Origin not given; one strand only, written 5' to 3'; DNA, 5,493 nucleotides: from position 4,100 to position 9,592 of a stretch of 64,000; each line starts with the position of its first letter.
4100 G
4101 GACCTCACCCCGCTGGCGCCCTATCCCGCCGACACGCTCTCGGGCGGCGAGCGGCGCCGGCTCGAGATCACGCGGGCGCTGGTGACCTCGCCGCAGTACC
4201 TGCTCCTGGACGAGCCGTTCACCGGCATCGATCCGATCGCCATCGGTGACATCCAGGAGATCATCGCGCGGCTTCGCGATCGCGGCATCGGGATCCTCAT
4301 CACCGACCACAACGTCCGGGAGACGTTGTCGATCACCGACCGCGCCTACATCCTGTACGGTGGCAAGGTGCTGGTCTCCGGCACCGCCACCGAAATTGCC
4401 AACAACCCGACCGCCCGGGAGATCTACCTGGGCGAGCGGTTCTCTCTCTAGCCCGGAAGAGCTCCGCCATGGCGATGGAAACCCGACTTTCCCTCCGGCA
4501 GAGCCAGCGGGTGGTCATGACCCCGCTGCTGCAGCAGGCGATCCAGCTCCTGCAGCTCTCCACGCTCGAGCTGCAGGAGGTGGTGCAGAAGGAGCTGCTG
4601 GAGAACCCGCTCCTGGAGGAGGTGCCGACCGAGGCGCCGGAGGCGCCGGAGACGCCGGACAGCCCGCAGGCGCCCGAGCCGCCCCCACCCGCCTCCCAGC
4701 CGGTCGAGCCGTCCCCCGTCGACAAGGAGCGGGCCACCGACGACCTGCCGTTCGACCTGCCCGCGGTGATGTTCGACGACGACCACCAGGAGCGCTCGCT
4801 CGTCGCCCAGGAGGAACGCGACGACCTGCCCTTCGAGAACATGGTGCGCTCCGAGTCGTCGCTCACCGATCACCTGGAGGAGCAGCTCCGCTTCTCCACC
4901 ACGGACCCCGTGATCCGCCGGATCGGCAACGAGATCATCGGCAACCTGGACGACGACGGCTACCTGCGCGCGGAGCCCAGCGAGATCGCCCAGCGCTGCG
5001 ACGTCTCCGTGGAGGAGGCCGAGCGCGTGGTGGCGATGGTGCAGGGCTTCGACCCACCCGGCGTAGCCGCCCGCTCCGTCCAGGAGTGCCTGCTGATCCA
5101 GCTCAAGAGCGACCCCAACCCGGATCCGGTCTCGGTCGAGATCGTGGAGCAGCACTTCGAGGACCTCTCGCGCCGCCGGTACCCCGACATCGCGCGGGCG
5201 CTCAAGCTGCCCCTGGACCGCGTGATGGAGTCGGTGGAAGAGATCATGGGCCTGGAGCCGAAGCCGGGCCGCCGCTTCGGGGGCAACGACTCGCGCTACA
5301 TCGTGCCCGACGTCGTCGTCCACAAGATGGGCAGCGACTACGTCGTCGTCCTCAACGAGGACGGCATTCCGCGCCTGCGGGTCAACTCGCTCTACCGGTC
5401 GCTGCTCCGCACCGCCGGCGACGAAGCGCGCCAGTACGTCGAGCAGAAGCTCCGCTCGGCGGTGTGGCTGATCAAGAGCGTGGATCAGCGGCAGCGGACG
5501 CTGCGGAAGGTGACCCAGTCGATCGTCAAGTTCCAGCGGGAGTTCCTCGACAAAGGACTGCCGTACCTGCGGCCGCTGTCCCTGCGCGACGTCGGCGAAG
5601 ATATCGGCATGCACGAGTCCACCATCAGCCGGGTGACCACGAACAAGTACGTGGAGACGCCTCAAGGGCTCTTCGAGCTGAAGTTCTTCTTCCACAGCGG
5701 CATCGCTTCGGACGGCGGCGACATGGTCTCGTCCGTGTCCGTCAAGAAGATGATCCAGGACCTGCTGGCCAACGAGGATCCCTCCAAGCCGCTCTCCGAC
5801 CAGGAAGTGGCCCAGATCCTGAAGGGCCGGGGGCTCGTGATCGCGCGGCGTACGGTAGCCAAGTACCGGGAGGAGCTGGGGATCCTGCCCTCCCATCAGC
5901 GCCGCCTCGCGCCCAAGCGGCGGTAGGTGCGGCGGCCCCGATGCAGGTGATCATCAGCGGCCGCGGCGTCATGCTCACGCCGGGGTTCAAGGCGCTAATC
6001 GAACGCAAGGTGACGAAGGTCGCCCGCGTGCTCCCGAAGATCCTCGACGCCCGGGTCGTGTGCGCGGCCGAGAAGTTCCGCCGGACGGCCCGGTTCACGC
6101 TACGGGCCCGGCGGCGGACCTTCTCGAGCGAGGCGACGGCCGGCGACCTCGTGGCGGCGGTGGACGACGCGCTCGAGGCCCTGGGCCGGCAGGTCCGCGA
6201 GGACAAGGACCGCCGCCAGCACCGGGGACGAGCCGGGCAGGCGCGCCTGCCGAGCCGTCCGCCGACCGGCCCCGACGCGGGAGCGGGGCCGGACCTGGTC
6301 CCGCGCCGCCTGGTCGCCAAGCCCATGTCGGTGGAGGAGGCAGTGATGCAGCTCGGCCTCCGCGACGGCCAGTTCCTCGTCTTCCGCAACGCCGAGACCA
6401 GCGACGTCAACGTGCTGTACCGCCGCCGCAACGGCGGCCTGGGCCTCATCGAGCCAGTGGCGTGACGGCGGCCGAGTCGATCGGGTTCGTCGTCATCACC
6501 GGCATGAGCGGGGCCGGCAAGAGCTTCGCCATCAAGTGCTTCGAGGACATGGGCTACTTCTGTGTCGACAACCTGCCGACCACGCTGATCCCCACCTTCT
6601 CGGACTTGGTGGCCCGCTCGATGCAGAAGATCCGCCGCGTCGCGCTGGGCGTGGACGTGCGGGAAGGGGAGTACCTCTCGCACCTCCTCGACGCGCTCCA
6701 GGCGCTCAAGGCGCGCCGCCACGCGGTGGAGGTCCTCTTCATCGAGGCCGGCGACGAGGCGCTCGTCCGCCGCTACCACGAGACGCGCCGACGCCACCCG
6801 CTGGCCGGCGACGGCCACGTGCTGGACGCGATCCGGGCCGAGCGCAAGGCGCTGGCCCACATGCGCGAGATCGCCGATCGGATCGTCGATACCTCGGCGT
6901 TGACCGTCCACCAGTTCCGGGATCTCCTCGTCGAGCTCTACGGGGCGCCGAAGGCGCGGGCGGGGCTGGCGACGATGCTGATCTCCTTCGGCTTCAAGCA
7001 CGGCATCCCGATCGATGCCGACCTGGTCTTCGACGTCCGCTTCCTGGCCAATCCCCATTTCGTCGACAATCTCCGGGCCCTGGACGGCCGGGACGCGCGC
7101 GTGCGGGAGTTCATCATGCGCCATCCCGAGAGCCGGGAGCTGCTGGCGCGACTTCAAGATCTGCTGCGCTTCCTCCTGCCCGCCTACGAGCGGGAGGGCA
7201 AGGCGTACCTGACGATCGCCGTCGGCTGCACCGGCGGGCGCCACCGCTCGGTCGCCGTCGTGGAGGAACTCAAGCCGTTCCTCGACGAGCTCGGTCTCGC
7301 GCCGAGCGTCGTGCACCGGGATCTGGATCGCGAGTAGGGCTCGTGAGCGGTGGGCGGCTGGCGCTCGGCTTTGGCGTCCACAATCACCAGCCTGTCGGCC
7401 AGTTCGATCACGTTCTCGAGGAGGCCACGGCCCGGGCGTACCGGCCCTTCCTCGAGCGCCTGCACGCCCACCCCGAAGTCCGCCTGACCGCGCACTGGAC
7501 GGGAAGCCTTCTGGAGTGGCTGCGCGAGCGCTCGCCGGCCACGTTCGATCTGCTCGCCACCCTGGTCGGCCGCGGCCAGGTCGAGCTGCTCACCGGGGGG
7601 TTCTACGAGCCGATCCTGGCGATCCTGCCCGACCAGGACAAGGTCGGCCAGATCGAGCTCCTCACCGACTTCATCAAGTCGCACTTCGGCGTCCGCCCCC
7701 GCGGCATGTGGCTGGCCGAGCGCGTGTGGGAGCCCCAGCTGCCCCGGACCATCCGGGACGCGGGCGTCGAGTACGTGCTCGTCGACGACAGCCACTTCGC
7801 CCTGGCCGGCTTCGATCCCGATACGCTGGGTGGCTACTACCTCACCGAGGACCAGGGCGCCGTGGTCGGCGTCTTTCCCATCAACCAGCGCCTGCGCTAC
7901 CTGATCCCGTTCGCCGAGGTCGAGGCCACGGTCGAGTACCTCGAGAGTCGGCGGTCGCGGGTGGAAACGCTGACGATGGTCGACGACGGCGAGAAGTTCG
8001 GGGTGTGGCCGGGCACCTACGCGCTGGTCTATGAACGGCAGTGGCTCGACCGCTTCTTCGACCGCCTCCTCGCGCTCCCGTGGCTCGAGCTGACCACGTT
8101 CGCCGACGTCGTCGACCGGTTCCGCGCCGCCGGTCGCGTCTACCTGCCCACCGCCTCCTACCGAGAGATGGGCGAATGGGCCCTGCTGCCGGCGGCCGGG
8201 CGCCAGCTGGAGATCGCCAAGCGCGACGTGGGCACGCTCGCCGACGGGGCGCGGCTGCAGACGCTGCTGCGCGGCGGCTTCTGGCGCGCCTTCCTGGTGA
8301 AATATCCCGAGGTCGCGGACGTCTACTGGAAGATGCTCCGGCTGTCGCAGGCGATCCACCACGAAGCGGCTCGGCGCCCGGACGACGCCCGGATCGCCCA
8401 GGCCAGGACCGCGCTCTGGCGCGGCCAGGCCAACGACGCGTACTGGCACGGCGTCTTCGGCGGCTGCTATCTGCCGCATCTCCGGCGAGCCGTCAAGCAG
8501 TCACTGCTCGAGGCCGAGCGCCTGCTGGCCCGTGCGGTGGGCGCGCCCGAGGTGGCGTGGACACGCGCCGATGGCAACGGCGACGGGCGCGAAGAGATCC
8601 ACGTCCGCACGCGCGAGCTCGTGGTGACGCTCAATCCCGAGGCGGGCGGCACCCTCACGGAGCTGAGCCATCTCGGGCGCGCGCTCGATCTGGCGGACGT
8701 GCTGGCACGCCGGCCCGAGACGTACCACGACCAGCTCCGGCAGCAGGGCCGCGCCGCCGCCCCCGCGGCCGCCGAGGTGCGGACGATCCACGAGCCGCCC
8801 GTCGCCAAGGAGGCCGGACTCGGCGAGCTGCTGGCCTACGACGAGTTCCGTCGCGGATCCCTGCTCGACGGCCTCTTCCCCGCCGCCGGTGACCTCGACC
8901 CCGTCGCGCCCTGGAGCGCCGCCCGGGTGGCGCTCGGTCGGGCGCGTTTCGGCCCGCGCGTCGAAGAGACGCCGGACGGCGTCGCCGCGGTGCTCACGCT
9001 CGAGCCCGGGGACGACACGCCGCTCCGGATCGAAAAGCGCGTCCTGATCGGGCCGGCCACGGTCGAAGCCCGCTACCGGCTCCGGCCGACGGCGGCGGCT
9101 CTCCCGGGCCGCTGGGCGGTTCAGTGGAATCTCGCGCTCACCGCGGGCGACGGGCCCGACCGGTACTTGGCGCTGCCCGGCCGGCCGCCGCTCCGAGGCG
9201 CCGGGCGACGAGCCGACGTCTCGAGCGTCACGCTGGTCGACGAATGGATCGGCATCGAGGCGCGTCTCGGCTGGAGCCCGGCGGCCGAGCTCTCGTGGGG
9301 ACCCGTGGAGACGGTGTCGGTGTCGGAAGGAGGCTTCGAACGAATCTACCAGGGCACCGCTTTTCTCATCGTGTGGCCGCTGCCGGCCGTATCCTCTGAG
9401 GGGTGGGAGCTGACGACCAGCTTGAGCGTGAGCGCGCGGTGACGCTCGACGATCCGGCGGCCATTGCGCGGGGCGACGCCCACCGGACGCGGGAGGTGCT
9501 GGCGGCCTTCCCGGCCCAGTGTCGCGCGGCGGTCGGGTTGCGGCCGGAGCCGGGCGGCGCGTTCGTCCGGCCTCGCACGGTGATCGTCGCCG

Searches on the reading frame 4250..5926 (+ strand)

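Call 25: search_protein_families(library=pfam, proteins=[window:4250-5926:+], max_evalue=0.00001)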
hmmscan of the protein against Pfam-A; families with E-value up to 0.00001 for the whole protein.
window:4250-5926:+ (558 aa): 3 families
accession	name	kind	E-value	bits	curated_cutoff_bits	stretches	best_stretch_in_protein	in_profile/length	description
PF04963.19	Sigma54_CBD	-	1.4e-62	211.2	22.9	1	195-382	2-185/185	Sigma-54 factor, core binding domain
PF04552.19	Sigma54_DBD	-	2.5e-60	203.3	22.8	1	395-552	2-159/160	Sigma-54, DNA binding domain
PF00309.25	Sigma54_AID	-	4.7e-16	58.8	23.8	1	79-124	1-46/46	Sigma-54 factor, Activator interacting domain (AID)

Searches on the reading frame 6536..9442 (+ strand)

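Call 25: search_protein_families(library=pfam, proteins=[window:6536-9442:+], max_evalue=0.00001)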
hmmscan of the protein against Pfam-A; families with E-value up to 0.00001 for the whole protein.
window:6536-9442:+ (968 aa): 4 families
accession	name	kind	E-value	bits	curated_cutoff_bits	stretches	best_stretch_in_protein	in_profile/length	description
PF03065.20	Glyco_hydro_57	-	2.2e-52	178.6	21.2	1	279-538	2-291/291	Glycosyl hydrolase family 57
PF09095.17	AmyA-gluTrfs_C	-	3.9e-49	168.2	22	1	679-959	1-282/284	Alpha-amylase/4-alpha-glucanotransferase, C-terminal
PF09094.16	AmyA-A_glucT_m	-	5.1e-26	91.3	27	1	581-664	1-80/80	Alpha-amylase/4-alpha-glucanotransferase, middle domain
PF01074.27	Glyco_hydro_38N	-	1.3e-08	35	25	1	293-417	21-144/270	Glycosyl hydrolases family 38 N-terminal domain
